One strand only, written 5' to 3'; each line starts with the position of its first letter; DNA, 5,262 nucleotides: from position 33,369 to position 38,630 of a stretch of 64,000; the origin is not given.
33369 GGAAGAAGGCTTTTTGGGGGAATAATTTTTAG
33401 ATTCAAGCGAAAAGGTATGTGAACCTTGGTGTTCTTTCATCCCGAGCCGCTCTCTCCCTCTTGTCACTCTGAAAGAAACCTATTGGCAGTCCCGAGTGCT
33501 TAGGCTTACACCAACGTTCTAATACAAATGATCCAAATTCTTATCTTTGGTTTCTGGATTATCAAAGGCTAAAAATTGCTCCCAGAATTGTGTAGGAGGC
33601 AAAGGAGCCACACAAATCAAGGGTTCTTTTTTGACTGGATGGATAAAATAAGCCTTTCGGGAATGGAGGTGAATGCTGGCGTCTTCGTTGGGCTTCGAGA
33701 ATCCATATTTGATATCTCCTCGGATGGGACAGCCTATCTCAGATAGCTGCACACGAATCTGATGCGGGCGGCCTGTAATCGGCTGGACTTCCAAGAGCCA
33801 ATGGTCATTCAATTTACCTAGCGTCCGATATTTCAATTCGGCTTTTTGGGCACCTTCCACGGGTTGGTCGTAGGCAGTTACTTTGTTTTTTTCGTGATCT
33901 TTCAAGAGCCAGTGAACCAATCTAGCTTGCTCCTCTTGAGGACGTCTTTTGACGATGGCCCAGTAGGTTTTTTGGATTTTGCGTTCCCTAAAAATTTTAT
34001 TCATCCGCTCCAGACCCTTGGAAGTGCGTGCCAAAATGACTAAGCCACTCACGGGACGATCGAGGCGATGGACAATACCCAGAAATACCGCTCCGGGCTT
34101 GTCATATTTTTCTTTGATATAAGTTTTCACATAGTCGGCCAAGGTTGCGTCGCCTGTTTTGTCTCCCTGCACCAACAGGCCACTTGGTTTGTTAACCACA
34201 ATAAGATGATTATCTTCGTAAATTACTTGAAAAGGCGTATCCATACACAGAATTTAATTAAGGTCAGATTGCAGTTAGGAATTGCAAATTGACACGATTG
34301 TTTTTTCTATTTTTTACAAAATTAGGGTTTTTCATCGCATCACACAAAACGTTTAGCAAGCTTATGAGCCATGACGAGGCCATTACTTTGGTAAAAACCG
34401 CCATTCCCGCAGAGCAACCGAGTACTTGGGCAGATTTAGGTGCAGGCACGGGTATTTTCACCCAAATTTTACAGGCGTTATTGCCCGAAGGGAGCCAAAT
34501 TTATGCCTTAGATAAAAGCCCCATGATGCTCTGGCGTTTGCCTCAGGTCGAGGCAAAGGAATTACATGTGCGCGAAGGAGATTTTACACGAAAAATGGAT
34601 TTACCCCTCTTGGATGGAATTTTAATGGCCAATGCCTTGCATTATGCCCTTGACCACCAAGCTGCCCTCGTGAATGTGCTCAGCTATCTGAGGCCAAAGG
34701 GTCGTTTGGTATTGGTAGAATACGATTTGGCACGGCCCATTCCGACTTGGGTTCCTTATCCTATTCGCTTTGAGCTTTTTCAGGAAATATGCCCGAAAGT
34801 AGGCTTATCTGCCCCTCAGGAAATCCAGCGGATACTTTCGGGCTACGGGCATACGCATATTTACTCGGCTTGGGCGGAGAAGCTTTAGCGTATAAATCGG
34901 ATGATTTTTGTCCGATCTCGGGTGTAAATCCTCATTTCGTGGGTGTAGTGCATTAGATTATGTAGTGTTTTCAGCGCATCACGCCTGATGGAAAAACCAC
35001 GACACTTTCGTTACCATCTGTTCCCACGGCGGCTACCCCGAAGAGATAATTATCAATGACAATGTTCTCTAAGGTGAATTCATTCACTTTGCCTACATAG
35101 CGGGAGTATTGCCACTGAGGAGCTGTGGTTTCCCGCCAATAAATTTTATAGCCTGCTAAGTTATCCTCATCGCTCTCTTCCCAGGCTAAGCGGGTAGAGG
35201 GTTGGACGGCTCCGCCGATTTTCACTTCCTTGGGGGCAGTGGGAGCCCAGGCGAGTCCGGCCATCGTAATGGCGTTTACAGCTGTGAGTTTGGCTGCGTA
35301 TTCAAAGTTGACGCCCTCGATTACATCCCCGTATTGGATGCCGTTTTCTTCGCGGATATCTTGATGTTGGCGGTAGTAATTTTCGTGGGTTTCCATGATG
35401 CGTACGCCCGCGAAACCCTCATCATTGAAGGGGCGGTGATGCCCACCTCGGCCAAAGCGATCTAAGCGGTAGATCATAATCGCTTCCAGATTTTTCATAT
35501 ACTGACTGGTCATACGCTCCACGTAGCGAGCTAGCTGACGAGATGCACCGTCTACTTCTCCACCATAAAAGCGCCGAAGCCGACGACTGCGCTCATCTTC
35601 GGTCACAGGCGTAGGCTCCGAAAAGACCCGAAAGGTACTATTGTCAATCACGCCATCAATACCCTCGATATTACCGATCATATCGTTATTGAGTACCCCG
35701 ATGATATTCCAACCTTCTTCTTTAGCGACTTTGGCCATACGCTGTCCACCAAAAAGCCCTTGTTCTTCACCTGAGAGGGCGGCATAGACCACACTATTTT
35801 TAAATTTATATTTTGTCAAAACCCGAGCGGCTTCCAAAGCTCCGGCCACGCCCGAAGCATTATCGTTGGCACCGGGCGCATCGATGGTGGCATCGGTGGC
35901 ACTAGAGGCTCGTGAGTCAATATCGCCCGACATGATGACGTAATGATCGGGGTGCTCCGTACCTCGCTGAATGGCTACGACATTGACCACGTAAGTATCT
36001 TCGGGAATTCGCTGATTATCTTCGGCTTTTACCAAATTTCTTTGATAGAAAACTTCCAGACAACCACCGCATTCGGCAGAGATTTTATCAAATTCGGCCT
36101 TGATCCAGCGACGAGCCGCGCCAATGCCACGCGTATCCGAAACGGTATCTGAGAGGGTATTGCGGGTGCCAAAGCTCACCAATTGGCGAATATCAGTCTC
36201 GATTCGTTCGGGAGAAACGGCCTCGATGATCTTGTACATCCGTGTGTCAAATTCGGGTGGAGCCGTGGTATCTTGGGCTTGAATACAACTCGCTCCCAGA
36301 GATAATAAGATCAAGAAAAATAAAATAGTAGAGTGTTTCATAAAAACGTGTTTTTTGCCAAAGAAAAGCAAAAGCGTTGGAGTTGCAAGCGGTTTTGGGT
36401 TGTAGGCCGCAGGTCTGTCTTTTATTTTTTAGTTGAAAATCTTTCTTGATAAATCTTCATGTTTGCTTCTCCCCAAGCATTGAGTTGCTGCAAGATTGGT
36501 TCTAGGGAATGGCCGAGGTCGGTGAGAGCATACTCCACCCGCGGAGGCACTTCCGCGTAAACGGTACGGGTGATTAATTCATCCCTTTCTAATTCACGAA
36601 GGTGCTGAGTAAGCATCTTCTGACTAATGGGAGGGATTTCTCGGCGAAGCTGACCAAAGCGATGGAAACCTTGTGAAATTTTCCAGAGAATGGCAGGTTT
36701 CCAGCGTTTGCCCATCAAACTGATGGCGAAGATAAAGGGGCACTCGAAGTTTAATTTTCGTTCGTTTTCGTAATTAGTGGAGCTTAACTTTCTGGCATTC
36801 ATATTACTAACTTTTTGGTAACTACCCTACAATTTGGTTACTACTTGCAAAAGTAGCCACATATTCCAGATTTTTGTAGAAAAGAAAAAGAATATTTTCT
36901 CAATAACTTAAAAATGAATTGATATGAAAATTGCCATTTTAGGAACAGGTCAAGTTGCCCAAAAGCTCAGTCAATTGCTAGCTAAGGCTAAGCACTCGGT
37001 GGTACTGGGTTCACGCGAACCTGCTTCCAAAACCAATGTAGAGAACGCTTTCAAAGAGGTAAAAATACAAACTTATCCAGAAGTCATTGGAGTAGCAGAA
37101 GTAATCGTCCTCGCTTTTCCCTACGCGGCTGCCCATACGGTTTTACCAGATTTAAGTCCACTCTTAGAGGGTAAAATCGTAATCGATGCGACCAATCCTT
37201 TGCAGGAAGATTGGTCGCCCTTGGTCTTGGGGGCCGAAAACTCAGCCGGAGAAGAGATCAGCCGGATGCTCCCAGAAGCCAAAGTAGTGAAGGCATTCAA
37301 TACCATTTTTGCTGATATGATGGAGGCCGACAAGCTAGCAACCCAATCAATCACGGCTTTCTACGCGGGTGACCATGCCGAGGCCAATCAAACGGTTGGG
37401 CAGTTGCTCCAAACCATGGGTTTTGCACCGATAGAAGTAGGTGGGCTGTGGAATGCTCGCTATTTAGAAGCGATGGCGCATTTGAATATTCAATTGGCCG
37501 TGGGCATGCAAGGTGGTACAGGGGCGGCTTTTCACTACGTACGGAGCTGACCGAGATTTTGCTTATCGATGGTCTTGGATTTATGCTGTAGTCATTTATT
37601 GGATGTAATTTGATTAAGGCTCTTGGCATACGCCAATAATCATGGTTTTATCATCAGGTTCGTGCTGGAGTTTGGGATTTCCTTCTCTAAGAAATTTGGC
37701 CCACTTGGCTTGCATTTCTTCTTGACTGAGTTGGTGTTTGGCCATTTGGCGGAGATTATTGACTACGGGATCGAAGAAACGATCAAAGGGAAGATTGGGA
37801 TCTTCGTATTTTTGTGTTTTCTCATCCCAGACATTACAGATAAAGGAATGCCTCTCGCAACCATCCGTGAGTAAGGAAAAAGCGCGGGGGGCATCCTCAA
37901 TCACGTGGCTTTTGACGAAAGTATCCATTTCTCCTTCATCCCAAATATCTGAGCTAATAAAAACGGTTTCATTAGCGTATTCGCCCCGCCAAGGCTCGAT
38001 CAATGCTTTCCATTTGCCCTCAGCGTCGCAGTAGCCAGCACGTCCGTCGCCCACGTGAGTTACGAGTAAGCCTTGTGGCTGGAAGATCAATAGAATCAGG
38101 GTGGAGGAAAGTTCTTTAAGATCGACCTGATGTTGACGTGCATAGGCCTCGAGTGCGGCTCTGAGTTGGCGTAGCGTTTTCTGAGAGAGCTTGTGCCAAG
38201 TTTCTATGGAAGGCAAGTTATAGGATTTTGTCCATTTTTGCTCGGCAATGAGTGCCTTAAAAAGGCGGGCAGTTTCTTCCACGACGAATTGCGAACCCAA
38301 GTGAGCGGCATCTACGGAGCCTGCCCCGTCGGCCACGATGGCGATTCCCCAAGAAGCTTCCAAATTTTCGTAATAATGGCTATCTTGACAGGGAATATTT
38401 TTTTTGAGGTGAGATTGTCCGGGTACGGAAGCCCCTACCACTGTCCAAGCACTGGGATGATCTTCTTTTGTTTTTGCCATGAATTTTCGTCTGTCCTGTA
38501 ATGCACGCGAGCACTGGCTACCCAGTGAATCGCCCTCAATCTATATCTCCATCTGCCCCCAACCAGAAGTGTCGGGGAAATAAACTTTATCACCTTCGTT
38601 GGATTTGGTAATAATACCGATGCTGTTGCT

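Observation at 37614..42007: TerY-P-type triad (PP2C phosphatase, vWA, Ser/Thr kinase) with a second vWA paralog: candidate antiphage signalling module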

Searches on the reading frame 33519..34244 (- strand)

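Call 32: search_protein_families(library=pfam, proteins=[window:33519-34244:-], max_evalue=0.001)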
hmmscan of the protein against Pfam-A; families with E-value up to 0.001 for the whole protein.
window:33519-34244:- (241 aa): 1 family
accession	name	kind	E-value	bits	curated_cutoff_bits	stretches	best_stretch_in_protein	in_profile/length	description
PF00849.27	PseudoU_synth_2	-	5.8e-39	134.2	26.8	1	13-168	1-151/152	RNA pseudouridylate synthase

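Call 33: search_protein_families(library=padloc, proteins=[window:33519-34244:-], max_evalue=0.001)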
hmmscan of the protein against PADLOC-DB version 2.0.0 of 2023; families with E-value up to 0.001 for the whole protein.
window:33519-34244:- (241 aa): 0 families

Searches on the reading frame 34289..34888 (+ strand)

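Call 32: search_protein_families(library=pfam, proteins=[window:34289-34888:+], max_evalue=0.001)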
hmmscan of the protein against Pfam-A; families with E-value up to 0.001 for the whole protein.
window:34289-34888:+ (199 aa): 8 families
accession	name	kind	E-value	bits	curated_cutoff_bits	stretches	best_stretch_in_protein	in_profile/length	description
PF08242.18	Methyltransf_12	-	5.1e-10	40.4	30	1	49-140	2-98/98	Methyltransferase domain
PF08241.18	Methyltransf_11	-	2.3e-09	38.2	21.2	1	49-142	2-95/95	Methyltransferase domain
PF13489.12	Methyltransf_23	-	2.8e-09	37.3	27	1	34-154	12-128/164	Methyltransferase domain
PF13847.12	Methyltransf_31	-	3.8e-08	33.6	27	1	48-152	8-119/145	Methyltransferase domain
PF13649.12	Methyltransf_25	-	6.9e-08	33.5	27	1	49-138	3-97/97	Methyltransferase domain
PF01728.25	FtsJ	-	7.4e-07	29.7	24.1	1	23-111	7-87/181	FtsJ-like methyltransferase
PF00891.24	Methyltransf_2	-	3e-06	27.2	22.3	1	22-145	39-167/210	O-methyltransferase domain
PF05219.18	DREV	-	4.8e-06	26.3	26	1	14-142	70-186/265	DREV methyltransferase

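Call 33: search_protein_families(library=padloc, proteins=[window:34289-34888:+], max_evalue=0.001)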
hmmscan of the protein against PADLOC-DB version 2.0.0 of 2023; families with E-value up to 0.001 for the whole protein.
window:34289-34888:+ (199 aa): 1 family
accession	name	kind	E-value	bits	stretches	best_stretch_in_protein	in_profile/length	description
PDLC04134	mad2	-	6.8e-09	33.1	1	27-148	275-400/492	mads_2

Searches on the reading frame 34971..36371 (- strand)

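Call 32: search_protein_families(library=pfam, proteins=[window:34971-36371:-], max_evalue=0.001)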
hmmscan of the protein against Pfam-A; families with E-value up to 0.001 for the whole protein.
window:34971-36371:- (466 aa): 2 families
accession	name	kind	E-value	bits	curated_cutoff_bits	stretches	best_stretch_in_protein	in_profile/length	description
PF04389.22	Peptidase_M28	-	7.9e-23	81.6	21.3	1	130-333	1-167/193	Peptidase family M28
PF01546.33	Peptidase_M20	-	2.9e-05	24.5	24.6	1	161-222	26-88/206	Peptidase family M20/M25/M40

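Call 33: search_protein_families(library=padloc, proteins=[window:34971-36371:-], max_evalue=0.001)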
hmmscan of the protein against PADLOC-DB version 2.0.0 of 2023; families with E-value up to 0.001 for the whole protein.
window:34971-36371:- (466 aa): 0 families

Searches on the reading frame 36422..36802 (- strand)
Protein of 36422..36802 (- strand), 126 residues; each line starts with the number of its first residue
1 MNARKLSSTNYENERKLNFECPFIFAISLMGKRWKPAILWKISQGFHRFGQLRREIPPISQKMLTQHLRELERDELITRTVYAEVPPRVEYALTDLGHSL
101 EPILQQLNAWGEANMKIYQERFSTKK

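Call 32: search_protein_families(library=pfam, proteins=[window:36422-36802:-], max_evalue=0.001)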
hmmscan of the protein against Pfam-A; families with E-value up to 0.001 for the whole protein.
window:36422-36802:- (126 aa): 1 family
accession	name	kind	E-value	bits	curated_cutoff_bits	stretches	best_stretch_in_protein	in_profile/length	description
PF01638.23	HxlR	-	1e-33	115.5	20.8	1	29-116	1-88/91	HxlR-like helix-turn-helix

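Call 33: search_protein_families(library=padloc, proteins=[window:36422-36802:-], max_evalue=0.001)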
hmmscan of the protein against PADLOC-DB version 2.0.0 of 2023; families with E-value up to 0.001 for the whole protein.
window:36422-36802:- (126 aa): 0 families

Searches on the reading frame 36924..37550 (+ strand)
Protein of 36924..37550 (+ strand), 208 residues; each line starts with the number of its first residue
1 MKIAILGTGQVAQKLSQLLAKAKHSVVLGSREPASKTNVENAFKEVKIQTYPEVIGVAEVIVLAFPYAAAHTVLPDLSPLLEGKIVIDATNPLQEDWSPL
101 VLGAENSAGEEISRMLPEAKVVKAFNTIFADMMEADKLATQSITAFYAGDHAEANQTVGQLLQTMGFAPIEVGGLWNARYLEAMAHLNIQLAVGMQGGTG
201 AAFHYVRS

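Call 32: search_protein_families(library=pfam, proteins=[window:36924-37550:+], max_evalue=0.001)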
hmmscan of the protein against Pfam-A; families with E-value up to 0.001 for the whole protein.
window:36924-37550:+ (208 aa): 4 families
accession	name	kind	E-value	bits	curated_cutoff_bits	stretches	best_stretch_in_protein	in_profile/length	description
PF03807.23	F420_oxidored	-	3.8e-17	63.1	21.6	1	2-92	1-94/94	NADP oxidoreductase coenzyme F420-dependent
PF01118.30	Semialdhyde_dh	-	3.6e-07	31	26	1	2-93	1-100/121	Semialdehyde dehydrogenase, NAD binding domain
PF10727.15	Rossmann-like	-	0.00019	21.6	23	1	2-78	16-93/131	Rossmann-like domain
PF02826.25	2-Hacid_dh_C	-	0.00075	19.4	25.1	0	2-69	38-103/178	D-isomer specific 2-hydroxyacid dehydrogenase, NAD binding domain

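Call 33: search_protein_families(library=padloc, proteins=[window:36924-37550:+], max_evalue=0.001)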
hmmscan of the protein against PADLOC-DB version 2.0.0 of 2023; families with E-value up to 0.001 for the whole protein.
window:36924-37550:+ (208 aa): 0 families

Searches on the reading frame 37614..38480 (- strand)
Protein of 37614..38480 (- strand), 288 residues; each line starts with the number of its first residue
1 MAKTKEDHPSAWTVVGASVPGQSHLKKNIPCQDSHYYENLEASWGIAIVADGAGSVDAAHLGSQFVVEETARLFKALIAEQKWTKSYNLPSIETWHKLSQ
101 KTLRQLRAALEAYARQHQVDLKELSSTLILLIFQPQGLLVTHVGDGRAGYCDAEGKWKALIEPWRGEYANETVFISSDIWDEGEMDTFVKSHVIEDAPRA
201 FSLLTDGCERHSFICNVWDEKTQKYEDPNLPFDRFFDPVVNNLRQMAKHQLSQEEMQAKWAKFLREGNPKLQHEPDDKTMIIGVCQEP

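Call 3: search_protein_families(library=pfam, proteins=[window:37614-38480:-], max_evalue=0.01)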
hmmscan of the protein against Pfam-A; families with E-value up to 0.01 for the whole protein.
window:37614-38480:- (288 aa): 1 family
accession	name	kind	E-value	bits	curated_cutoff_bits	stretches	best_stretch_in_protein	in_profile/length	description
PF13672.11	PP2C_2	-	8.9e-39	133.6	24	1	21-252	2-205/209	Protein phosphatase 2C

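Call 4: search_protein_families(library=padloc, proteins=[window:37614-38480:-], max_evalue=0.01)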
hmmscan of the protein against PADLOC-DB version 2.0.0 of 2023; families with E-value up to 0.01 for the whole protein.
window:37614-38480:- (288 aa): 1 family
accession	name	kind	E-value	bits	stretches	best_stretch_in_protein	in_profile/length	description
PDLC04518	PDC-M21C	-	0.00016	18.9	1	45-157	31-124/243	-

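Call 5: search_protein_families(library=ncbifam, proteins=[window:37614-38480:-], max_evalue=0.01)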
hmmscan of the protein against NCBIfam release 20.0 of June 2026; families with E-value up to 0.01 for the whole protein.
window:37614-38480:- (288 aa): 1 family
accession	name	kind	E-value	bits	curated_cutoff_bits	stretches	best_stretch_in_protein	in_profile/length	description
NF033484.1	Stp1_PP2C_phos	equivalog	7.1e-09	35.5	230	1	32-152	12-118/232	Stp1/IreP family PP2C-type Ser/Thr phosphatase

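Call 63: find_homologous_proteins(query=window:37614-38480:-, max_evalue=1e-20)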
Query window:37614-38480:- (288 aa): 527 proteins with E <= 1e-20 among 2082 candidates; the best 120 are listed.
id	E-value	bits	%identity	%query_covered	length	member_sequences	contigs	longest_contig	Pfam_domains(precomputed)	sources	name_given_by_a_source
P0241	5.7e-197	671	100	100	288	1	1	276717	PF13672.12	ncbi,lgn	-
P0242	1.0e-118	414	62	95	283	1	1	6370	PF13672.12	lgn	-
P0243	1.1e-118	414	61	99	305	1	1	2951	PF13672.12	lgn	-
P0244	5.4e-118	411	60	99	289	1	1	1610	PF13672.12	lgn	-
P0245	2.8e-115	403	60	99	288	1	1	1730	PF13672.12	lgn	-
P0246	2.1e-114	400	59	99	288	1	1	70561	PF13672.12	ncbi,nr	ncbi:MAG: protein phosphatase 2C domain-containing protein [Microscillaceae bacterium]|nr:protein ph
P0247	1.4e-106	374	57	98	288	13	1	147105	PF13672.12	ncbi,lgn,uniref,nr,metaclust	ncbi:PP2C family serine/threonine-protein phosphatase [Microscilla marina]|uniref:PPM-type phosphata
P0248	9.5e-106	371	55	96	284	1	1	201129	PF13672.12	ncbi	-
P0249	1.4e-105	371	56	98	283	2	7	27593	PF13672.12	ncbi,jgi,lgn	jgi:hypothetical protein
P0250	6.2e-105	369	55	98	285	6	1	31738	PF13672.12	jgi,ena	-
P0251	3.2e-104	366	54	98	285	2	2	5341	PF13672.12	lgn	-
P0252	5.9e-103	362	55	96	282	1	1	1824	PF13672.12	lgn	-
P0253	1.9e-101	357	54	97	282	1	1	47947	PF13672.12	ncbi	-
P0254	6.5e-101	355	53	95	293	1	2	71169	PF13672.12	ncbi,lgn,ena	-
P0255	9.6e-101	355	55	96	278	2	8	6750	PF13672.12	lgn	-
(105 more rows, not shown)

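Call 64: find_encoding_contigs(protein=P0248, flank=7000, max_places=2)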
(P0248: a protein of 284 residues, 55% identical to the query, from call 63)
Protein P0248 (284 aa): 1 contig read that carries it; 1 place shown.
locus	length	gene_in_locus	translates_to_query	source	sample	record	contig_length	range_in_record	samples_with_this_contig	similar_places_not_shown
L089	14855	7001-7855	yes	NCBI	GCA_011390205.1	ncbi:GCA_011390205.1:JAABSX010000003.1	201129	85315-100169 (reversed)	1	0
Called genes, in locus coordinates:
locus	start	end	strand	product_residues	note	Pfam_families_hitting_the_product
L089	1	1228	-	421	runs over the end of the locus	PF12704:MacB_PCD, PF02687:FtsX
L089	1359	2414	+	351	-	PF02547:Queuosine_synth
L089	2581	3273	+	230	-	PF01128:IspD, PF12804:NTP_transf_3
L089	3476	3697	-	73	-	PF11387:DUF2795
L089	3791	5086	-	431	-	PF03993:DUF349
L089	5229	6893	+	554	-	PF00005:ABC_tran, PF02463:SMC_N (faint), PF13191:AAA_16 (faint), PF13304:AAA_21 (faint), PF12848:ABC_tran_Xtn, PF00005:ABC_tran, PF13476:AAA_23 (weak)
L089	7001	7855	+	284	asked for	PF13672:PP2C_2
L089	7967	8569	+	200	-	-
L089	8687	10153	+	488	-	PF04536:TPM_phosphatase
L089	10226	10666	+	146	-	-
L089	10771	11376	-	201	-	PF00081:Sod_Fe_N, PF02777:Sod_Fe_C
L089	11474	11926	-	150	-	PF00383:dCMP_cyt_deam_1, PF14437:MafB19-deam, PF14439:Bd3614-deam (weak)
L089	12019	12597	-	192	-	-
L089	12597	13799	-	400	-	PF00004:AAA (weak)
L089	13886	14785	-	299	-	PF02899:Phage_int_SAM_1, PF13495:Phage_int_SAM_4, PF00589:Phage_integrase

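Call 65: find_encoding_contigs(protein=P0253, flank=7000, max_places=2)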
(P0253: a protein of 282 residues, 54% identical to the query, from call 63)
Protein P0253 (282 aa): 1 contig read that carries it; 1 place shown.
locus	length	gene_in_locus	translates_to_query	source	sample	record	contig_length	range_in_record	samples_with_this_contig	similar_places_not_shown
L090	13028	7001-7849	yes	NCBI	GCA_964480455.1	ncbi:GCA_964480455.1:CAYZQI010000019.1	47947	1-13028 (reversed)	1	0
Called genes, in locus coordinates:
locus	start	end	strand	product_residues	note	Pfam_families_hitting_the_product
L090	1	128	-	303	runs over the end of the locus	PF12864:DUF3822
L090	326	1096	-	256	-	-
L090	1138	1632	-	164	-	PF00293:NUDIX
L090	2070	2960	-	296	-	PF01063:Aminotran_4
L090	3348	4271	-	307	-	PF03009:GDPD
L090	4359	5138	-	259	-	PF00106:adh_short, PF08659:KR (weak), PF13561:adh_short_C2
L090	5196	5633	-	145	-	PF07610:DUF1573, PF22544:HYDIN_VesB_CFA65-like_Ig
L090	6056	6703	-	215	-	PF04055:Radical_SAM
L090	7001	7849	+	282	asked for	PF13672:PP2C_2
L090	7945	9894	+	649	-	PF00270:DEAD, PF00271:Helicase_C, PF16124:RecQ_Zn_bind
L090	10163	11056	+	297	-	-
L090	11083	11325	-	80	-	-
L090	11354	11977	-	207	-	-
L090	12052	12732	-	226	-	-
